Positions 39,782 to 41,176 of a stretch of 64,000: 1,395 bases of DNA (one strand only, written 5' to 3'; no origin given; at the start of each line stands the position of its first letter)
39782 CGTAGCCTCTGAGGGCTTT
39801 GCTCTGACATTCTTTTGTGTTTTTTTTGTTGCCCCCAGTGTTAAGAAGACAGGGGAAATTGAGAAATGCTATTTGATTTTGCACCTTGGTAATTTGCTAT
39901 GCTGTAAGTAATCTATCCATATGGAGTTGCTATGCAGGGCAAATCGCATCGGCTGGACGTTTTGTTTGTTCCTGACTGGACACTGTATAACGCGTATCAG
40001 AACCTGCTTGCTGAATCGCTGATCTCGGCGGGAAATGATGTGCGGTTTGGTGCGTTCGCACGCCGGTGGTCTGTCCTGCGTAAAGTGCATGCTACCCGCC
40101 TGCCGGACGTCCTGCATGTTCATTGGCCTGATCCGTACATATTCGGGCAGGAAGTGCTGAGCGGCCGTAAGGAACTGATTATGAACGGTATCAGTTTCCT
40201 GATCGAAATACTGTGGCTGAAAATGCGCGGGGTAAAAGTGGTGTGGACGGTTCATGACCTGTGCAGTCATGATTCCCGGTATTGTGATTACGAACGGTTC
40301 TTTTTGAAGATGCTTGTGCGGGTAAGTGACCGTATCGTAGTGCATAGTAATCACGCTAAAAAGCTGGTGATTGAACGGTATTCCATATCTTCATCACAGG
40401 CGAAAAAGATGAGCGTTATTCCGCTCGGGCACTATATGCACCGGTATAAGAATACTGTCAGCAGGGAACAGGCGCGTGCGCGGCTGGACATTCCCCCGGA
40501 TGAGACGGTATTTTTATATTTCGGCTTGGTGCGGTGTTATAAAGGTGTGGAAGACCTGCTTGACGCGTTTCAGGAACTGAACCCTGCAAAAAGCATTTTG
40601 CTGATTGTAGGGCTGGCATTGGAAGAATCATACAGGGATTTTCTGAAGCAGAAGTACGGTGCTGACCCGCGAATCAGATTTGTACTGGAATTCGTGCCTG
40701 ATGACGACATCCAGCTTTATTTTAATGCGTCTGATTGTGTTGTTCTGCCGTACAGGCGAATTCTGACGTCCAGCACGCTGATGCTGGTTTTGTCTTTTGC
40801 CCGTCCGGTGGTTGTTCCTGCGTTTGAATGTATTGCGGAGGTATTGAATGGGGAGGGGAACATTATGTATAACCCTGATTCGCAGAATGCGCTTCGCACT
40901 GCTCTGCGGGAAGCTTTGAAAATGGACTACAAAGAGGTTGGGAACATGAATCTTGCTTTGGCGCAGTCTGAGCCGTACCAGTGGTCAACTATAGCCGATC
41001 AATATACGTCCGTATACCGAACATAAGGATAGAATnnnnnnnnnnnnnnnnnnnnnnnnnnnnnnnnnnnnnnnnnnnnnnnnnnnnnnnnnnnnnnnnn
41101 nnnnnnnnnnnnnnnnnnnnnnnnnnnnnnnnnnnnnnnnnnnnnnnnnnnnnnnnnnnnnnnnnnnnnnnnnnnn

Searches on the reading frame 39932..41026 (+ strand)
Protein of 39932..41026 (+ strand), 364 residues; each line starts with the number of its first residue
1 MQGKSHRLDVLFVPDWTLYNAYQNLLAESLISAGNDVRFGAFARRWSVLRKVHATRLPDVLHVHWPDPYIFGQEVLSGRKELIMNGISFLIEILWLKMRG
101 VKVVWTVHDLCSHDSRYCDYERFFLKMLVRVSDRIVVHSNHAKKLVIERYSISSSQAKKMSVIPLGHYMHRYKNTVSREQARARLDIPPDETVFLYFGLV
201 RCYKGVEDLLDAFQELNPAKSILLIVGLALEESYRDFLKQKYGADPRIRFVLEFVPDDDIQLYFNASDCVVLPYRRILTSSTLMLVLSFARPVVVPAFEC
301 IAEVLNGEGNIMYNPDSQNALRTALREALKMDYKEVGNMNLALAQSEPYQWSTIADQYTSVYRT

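Call 54: find_encoding_contigs(protein=window:39932-41026:+, flank=1000, max_places=10)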
Protein window:39932-41026:+ (364 aa): 2 contigs read that carry it; 2 places shown.
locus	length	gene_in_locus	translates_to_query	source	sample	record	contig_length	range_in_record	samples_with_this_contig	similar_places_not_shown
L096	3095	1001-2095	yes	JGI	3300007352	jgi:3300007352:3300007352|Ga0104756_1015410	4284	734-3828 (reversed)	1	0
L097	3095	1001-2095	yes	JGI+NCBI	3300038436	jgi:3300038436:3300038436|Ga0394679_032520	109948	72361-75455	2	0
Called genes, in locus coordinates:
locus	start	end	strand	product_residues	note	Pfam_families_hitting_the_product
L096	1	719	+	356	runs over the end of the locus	PF00005:ABC_tran (weak), PF14524:Wzt_C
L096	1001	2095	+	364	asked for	PF13439:Glyco_transf_4 (weak), PF00534:Glycos_transf_1, PF13692:Glyco_trans_1_4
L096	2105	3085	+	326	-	PF00535:Glycos_transf_2, PF10111:Glyco_tranf_2_2, PF13641:Glyco_tranf_2_3, PF13632:Glyco_trans_2_3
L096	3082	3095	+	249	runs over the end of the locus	?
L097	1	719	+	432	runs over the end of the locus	PF00005:ABC_tran, PF13304:AAA_21 (faint), PF14524:Wzt_C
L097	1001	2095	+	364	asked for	PF13439:Glyco_transf_4 (weak), PF00534:Glycos_transf_1, PF13692:Glyco_trans_1_4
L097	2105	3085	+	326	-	PF00535:Glycos_transf_2, PF10111:Glyco_tranf_2_2, PF13641:Glyco_tranf_2_3, PF13632:Glyco_trans_2_3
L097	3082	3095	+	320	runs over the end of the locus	PF00535:Glycos_transf_2, PF10111:Glyco_tranf_2_2, PF13506:Glyco_transf_21 (weak), PF13641:Glyco_tranf_2_3, PF13632:Glyco_trans_2_3 (weak)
